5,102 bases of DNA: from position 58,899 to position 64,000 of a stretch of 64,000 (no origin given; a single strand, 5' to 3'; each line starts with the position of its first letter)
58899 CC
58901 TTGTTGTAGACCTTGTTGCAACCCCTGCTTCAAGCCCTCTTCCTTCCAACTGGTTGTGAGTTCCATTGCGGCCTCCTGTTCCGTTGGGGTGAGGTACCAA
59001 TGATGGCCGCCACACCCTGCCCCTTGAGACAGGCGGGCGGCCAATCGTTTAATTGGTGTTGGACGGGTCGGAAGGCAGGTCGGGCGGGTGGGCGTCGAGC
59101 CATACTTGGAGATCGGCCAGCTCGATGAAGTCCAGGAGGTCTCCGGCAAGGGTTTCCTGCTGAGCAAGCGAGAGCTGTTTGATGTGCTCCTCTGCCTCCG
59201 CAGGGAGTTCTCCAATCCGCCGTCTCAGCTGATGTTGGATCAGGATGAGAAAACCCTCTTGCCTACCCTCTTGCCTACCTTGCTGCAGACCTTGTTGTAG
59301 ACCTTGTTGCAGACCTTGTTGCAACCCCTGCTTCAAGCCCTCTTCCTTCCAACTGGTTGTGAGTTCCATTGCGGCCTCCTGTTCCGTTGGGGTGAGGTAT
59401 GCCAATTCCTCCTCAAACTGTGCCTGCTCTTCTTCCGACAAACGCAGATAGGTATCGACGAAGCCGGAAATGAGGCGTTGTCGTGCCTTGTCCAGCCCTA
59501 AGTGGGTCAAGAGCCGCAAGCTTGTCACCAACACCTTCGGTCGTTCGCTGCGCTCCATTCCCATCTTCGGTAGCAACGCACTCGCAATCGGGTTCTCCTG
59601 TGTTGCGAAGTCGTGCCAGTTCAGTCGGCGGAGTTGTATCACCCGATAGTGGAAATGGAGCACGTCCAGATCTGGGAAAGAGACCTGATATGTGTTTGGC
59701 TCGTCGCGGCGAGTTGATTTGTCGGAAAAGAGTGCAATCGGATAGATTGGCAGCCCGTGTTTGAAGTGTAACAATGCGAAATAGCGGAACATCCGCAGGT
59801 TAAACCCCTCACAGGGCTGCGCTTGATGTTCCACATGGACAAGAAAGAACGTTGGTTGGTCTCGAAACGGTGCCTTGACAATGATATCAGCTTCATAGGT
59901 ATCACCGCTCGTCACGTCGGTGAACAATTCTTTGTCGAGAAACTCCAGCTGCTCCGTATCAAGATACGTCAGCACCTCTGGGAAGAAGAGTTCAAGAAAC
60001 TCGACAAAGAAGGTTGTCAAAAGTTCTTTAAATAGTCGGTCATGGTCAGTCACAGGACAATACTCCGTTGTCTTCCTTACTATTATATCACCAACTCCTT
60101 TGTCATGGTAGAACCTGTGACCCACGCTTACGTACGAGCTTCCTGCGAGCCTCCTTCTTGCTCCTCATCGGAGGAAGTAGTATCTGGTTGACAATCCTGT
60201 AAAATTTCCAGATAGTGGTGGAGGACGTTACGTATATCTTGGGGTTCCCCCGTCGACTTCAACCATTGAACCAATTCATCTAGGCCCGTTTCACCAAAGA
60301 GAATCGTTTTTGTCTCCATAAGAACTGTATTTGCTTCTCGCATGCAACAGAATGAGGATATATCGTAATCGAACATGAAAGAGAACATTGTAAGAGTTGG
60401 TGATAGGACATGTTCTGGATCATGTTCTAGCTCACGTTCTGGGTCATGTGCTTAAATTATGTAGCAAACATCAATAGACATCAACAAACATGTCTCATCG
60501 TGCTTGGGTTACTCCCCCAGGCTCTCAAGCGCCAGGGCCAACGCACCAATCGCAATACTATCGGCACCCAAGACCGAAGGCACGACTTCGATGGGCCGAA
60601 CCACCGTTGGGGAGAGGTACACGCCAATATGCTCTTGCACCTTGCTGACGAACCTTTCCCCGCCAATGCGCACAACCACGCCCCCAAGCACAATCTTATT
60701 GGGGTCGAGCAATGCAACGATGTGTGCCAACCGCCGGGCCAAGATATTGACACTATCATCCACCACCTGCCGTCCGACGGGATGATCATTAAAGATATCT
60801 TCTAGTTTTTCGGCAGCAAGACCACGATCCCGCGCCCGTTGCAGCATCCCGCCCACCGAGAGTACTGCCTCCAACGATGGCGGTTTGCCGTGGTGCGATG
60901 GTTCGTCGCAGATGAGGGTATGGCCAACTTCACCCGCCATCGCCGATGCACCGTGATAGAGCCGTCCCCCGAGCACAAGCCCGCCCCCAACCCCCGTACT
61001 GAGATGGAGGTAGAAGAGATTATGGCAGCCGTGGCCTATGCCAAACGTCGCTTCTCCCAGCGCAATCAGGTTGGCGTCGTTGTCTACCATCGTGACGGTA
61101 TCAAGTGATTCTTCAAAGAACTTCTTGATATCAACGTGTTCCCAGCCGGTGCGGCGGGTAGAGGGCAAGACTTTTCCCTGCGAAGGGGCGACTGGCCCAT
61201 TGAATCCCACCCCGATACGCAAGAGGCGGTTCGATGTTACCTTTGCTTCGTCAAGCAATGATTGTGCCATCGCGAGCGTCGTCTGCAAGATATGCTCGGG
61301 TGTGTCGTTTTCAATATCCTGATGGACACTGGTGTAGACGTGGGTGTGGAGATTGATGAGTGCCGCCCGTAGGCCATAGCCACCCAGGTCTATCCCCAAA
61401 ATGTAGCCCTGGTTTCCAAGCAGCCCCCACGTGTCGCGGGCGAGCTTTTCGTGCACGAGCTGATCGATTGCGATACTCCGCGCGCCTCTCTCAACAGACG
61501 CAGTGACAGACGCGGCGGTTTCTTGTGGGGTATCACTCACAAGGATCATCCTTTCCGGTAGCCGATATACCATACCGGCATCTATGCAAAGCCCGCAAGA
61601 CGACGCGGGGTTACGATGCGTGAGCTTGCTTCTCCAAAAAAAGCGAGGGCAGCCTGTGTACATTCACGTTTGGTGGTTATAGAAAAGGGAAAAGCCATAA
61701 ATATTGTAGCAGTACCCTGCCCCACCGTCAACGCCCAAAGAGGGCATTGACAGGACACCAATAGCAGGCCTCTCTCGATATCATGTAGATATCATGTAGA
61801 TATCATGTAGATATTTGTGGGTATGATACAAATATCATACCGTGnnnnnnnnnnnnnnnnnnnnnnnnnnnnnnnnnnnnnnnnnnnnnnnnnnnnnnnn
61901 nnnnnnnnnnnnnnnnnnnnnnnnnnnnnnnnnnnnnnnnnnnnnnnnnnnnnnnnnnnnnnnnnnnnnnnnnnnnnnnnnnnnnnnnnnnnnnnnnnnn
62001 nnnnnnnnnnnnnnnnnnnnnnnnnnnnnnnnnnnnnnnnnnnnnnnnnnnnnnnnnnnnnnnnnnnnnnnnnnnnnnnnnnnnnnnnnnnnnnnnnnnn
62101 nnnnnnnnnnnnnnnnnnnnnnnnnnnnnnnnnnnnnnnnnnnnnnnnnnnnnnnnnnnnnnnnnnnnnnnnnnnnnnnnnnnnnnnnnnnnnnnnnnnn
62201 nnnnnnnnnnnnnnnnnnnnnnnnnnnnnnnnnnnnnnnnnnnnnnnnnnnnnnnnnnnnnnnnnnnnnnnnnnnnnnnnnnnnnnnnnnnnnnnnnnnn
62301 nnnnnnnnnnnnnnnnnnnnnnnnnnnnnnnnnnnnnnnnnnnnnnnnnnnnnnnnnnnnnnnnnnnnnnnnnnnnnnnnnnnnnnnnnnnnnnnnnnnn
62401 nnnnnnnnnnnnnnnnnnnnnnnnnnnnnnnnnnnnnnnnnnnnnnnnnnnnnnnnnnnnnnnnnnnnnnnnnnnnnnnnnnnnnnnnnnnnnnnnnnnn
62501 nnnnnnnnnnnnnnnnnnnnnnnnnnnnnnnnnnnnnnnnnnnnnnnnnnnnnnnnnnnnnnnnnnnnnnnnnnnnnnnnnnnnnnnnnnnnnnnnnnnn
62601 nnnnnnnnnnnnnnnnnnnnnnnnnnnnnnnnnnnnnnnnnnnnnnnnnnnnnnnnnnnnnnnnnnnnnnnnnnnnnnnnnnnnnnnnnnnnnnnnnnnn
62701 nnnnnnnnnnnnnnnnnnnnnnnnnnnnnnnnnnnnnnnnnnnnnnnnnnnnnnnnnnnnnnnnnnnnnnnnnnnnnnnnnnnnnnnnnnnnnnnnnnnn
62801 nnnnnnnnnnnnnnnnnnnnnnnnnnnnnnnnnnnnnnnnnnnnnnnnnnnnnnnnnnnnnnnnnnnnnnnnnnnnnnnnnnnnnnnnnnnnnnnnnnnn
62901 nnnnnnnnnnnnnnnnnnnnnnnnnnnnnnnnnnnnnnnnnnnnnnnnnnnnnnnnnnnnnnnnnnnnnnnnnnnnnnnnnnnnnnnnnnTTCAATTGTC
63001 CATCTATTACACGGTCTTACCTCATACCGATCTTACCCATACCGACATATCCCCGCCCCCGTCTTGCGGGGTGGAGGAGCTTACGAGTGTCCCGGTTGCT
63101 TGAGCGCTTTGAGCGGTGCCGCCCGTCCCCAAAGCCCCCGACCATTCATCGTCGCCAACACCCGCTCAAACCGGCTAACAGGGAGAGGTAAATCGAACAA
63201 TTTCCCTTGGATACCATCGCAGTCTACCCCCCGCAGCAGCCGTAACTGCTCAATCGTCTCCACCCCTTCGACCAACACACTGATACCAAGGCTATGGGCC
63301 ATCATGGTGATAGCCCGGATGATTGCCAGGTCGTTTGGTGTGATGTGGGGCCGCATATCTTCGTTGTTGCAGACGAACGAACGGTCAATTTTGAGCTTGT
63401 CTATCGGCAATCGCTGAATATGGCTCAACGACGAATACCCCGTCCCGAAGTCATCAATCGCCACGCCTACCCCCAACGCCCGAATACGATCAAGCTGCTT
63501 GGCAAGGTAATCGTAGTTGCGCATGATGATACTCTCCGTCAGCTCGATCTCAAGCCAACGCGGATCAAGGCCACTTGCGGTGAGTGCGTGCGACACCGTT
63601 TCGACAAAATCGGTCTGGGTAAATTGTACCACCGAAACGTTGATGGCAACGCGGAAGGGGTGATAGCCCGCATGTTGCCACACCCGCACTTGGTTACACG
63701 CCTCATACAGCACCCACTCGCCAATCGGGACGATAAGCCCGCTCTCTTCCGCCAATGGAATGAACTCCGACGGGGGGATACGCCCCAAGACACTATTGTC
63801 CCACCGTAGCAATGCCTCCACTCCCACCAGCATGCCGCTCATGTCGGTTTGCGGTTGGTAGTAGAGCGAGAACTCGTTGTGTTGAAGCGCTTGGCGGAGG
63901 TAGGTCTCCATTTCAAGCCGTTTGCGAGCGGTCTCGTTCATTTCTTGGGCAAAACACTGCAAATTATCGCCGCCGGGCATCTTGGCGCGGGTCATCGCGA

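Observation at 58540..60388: Rpn/YhgA-like nuclease with an internal SD+ATG for its C-terminal domain, plus a tandem duplication that makes a second stand-alone copy of that domain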

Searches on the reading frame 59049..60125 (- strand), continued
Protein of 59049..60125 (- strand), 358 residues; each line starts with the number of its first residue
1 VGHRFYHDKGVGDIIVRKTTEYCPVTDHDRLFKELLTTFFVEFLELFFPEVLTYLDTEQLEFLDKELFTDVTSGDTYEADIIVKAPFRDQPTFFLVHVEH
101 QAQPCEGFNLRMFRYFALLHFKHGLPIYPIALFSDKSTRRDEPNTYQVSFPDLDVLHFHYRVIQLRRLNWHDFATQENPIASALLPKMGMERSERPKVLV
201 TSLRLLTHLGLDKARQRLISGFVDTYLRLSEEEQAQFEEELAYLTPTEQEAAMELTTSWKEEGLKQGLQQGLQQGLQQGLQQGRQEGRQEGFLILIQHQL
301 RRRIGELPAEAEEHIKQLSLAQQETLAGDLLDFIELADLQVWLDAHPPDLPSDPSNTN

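Call 36: fold_search(model_id=the predicted structure, library=pdb)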
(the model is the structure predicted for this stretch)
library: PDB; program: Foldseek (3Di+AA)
matches with E <= 10: 652; with E <= 0.001: 1
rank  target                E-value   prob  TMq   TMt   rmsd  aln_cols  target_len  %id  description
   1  9a5m_A                6.7e-04  0.99  0.21  0.16  21.2       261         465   10  Integrative model of YDJA-YDIS by crosslinking MS and deep learning (released 2024-09-18)
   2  2p14                  1.6e-02  0.75  0.19  0.31  15.7       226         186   13  Crystal structure of small subunit (R.BspD6I2) of the heterodimeric restriction endonuclease R.BspD6I (released 2008-03-11)
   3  6m5r_A                1.8e-02  0.23  0.14  0.09  16.8       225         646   10  The coordinates of the apo monomeric terminase complex (released 2020-10-28)
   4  6hz4_N                2.7e-02  0.80  0.19  0.31   8.1       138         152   15  Structure of McrBC without DNA binding domains (one half of the full complex) (released 2019-07-24)
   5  6m5u_A                3.0e-02  0.30  0.12  0.09  14.1       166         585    9  The coordinates of the monomeric terminase complex in the presence of the ADP-BeF3 (released 2020-10-28)
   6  4iox_A                3.3e-02  0.28  0.12  0.16  14.2       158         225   10  The structure of the herpes simplex virus DNA-packaging motor pUL15 C-terminal nuclease domain provides insights into  (released 2013-05-01)
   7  9dou_A                3.5e-02  0.72  0.19  0.08  11.2       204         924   13  Taeniopygia guttata R2 retrotransposon (R2Tg) initiating target-primed reverse transcription (released 2025-05-21)
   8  5gkj_B                7.5e-02  0.87  0.16  0.22   7.0        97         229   16  Structure of EndoMS in apo form (released 2016-11-02)
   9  6xl1_A                1.0e-01  0.80  0.18  0.17   5.9       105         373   15  crystal structure of cA4-activated Card1(D294N) (released 2020-12-30)
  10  5ink_A                1.2e-01  0.38  0.14  0.16   7.8       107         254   11  Mouse Tdp2 reaction product (5'-phosphorylated DNA)-abasic/THF-Mg2+ complex (released 2016-04-27)
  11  5tvq_A                1.2e-01  0.35  0.14  0.16   7.8       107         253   11  Mouse Tdp2 catalytic domain bound to SUMO2 (released 2017-09-27)
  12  4gyz_I                1.3e-01  0.44  0.15  0.18   7.4       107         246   10  Mus Musculus Tdp2 Bound to dAMP and Mg2+ (released 2012-10-31)
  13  4fpv_B                1.3e-01  0.41  0.15  0.18   7.5       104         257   15  Crystal structure of D. rerio TDP2 complexed with single strand DNA product (released 2012-10-31)
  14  4f1h_B                1.3e-01  0.33  0.16  0.20   9.9       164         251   12  Crystal structure of TDP2 from Danio rerio complexed with a single strand DNA (released 2012-10-31)
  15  6ut7_G                1.4e-01  0.69  0.17  0.15   6.3       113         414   10  Fitted model for the tetradecameric assembly of Thermococcus gammatolerans McrB AAA+ hexamers with bound McrC (released 2020-10-21)
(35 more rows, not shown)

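Call 39: search_solved_structures(query=A3, max_evalue=10, show_alignments=3)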
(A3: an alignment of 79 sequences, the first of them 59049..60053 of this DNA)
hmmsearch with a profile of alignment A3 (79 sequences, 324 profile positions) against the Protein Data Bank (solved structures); distinct sequences matched with E-value up to 10: 0.

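Call 40: search_dna_similar(query=window:59049-60053:-, collection=plasmids, mode=protein, max_rows=15)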
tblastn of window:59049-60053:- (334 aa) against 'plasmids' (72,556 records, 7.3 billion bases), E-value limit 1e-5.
Records with a match: 31; places in all: 32; records where one place covers at least 80% of the query: 15.
Best place of each record, by identity: <60% 31.
By first word of the organism name: Nostoc 11; Acaryochloris 9; Synechococcus 4; Allocoleopsis 1; Synechocystis 1; Halotia 1; Aphanizomenonaceae 1; Calothrix 1; Anabaena 1; Dolichospermum 1.
By predicted mobility (MOB-suite, as given by PLSDB): non-mobilizable 20; conjugative 9; mobilizable 2.
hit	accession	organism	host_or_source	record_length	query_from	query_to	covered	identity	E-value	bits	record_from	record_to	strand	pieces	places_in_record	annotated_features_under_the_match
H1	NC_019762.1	Allocoleopsis franciscana PCC 7113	-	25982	1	322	96%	48.4%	2e-69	241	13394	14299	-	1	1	DUF4351 domain-containing protein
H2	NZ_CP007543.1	Synechocystis sp. PCC 6714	-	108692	30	326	89%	45.8%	8e-65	228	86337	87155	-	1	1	DUF4351 domain-containing protein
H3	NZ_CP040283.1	Nostoc sp. C057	Phaeoceros,pure culture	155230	1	235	70%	51.5%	1e-50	187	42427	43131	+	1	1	Rpn family recombination-promoting nuclease/putative transposase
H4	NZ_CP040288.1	Nostoc sp. C057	Phaeoceros,pure culture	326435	1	235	70%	50.6%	1e-55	202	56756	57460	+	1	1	Rpn family recombination-promoting nuclease/putative transposase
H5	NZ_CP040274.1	Nostoc sp. C052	Blasia pusilla,pure culture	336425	1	235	70%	50.6%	5e-55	200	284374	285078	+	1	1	Rpn family recombination-promoting nuclease/putative transposase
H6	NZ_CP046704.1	Nostoc sp. ATCC 53789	-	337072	1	235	70%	50.6%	5e-55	200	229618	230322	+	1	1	Rpn family recombination-promoting nuclease/putative transposase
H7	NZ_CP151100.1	Nostoc sp. UHCC 0302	isolated culture,lake sediment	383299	1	235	70%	50.6%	9e-53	194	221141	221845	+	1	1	Rpn family recombination-promoting nuclease/putative transposase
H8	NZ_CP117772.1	Nostoc sp. UHCC 0926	whole organism,lichen surface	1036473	1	235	70%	50.6%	7e-50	185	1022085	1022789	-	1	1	none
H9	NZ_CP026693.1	Nostoc sp. 'Lobaria pulmonaria (5183) cyanobiont'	Lobaria pulmonaria thallus,lichen ...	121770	1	235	70%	50.2%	3e-49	183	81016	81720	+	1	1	Rpn family recombination-promoting nuclease/putative transposase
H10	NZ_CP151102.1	Nostoc sp. UHCC 0302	isolated culture,lake sediment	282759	1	235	70%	49.8%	9e-52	191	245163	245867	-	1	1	Rpn family recombination-promoting nuclease/putative transposase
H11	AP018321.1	Nostoc sp. HK-01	-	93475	1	235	70%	49.4%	2e-51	190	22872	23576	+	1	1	hypothetical protein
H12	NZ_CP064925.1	Acaryochloris marina S15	cell culture,surface of Pikea pinnata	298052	30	319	87%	38.6%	4e-51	189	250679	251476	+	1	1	DUF4351 domain-containing protein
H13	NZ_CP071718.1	Acaryochloris sp. 'Moss Beach'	culture,intertidal zone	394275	30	319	87%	38.6%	4e-51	189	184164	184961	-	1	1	DUF4351 domain-containing protein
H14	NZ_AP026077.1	Acaryochloris marina MBIC10699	cell culture,Ascidian, Diplosoma similis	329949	30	319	87%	38.6%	6e-47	177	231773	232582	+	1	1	DUF4351 domain-containing protein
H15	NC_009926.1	Acaryochloris marina MBIC11017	-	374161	30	319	87%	38.3%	5e-51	188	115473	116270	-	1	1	DUF4351 domain-containing protein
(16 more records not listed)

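Call 52: find_encoding_contigs(protein=window:59052-60053:-, flank=8000, max_places=4)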
Protein seq(334 aa) (334 aa): no gene with exactly this product is on record in the collection.

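Call 80: search_protein_families(library=padloc, proteins=[window:59049-60053:-], max_evalue=0.01)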
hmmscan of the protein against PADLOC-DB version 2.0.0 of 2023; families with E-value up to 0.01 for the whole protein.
window:59049-60053:- (334 aa): 1 family
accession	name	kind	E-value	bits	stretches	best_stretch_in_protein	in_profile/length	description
PDLC01084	C3a178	-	2e-12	45.4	1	195-266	9-78/90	putative invertase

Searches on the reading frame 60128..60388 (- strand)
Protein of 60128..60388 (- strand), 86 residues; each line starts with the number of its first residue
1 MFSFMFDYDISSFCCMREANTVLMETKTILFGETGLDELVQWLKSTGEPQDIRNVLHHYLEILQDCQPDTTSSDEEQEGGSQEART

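Call 6: search_protein_families(library=pfam, proteins=[window:60128-60388:-], max_evalue=0.1)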
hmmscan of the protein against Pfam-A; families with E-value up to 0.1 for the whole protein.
window:60128-60388:- (86 aa): 0 families

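Call 7: search_protein_families(library=ncbifam, proteins=[window:60128-60388:-], max_evalue=0.1)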
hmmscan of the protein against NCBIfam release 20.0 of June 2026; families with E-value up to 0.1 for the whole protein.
window:60128-60388:- (86 aa): 0 families

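Call 66: search_protein_representatives(protein=window:60128-60388:-)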
Query: 86 residues. Proteins with E-value up to 0.001 (for the whole library): 21; up to 1e-10: 0; up to 1e-30: 0. The best 21 are listed.
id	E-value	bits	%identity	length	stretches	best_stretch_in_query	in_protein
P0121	6.4e-09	51.9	35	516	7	35-65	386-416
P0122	2.0e-08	50.4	43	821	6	28-54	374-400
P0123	3.5e-08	49.6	52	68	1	18-65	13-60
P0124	9.5e-08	48.2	53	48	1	24-66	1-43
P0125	2.0e-07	47.2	53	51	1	24-66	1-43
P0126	2.2e-07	47.1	56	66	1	24-66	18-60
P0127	2.2e-07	47.0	59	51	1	24-67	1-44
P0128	4.2e-07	46.2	48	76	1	17-64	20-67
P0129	4.9e-07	45.9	43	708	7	30-56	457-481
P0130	1.1e-06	44.8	46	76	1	21-66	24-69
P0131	1.3e-06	44.6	55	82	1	22-65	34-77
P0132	1.6e-06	44.3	48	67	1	23-66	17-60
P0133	1.7e-06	44.2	50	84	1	22-65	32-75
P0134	2.8e-06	43.5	55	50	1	24-65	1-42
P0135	3.9e-06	43.1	34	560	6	24-52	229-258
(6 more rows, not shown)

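Call 68: find_encoding_contigs(protein=P0127, flank=5000, max_places=5)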
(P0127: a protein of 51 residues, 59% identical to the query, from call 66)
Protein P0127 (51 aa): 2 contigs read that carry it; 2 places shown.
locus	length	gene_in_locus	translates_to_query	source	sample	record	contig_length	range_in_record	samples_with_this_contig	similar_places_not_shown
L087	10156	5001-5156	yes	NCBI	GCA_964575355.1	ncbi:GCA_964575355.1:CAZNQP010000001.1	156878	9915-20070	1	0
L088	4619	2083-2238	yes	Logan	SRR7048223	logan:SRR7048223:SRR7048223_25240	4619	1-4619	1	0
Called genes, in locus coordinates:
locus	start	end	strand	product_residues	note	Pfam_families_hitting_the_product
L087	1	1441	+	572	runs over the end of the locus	PF05235:CHAD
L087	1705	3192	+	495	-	PF00109:ketoacyl-synt, PF02801:Ketoacyl-synt_C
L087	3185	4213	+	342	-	PF13177:DNA_pol3_delta2, PF09115:DNApol3-delta_C (weak)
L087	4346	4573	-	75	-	-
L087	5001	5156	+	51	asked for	-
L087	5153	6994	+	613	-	-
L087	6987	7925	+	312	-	PF02985:HEAT (faint), PF00514:Arm (faint), PF13513:HEAT_EZ (faint), PF13646:HEAT_2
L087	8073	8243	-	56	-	PF04964:Flp_Fap (weak)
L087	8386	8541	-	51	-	PF04964:Flp_Fap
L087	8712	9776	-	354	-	PF05384:DegS, PF07730:HisKA_3, PF02518:HATPase_c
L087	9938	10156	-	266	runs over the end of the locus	PF00535:Glycos_transf_2, PF13641:Glyco_tranf_2_3 (weak)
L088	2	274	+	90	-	?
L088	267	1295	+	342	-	PF13177:DNA_pol3_delta2, PF09115:DNApol3-delta_C (weak)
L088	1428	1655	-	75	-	-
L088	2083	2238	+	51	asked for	-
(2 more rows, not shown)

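Call 69: find_encoding_contigs(protein=P0125, flank=5000, max_places=5)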
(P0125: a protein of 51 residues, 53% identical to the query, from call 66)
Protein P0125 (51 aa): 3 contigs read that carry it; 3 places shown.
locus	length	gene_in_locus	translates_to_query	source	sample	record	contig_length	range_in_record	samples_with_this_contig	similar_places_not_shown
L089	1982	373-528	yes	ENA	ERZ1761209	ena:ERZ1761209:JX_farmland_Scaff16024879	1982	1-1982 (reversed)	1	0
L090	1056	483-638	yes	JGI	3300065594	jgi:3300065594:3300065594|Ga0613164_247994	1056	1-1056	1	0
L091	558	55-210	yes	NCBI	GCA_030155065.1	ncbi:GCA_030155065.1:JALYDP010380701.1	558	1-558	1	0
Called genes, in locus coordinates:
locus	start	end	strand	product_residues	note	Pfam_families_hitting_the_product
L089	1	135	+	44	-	?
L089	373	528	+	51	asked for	-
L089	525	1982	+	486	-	?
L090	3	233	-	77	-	?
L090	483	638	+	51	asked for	-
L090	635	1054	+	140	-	?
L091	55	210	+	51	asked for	-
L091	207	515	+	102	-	-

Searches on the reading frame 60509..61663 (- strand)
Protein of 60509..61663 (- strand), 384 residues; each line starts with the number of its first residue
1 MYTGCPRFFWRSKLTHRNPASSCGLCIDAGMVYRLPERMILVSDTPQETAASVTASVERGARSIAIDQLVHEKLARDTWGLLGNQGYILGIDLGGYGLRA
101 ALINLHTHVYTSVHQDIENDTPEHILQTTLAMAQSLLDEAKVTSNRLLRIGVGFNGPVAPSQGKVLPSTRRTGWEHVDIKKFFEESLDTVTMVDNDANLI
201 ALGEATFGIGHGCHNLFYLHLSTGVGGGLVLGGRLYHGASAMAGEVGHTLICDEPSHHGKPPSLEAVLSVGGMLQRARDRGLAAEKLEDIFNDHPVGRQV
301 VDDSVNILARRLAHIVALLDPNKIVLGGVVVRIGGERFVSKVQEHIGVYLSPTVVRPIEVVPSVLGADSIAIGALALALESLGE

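Call 32: search_protein_families(library=pfam, proteins=[window:60509-61663:-], max_evalue=0.001)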
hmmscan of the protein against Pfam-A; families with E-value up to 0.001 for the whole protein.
window:60509-61663:- (384 aa): 1 family
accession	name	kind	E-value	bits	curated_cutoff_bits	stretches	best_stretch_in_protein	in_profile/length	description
PF00480.26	ROK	-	7.4e-48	164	22.9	1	89-380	2-293/294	ROK family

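Call 51: find_encoding_contigs(protein=window:60509-61663:-, flank=8000, max_places=4)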
Protein window:60509-61663:- (384 aa): no gene with exactly this product is on record in the collection.

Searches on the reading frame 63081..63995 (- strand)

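Call 32: search_protein_families(library=pfam, proteins=[window:63081-63995:-], max_evalue=0.001)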
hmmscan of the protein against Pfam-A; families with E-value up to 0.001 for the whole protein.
window:63081-63995:- (304 aa): 1 family
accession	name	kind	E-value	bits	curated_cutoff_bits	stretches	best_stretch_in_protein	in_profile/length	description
PF00563.25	EAL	-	3.3e-67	226.8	31.3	1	33-267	4-233/236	EAL domain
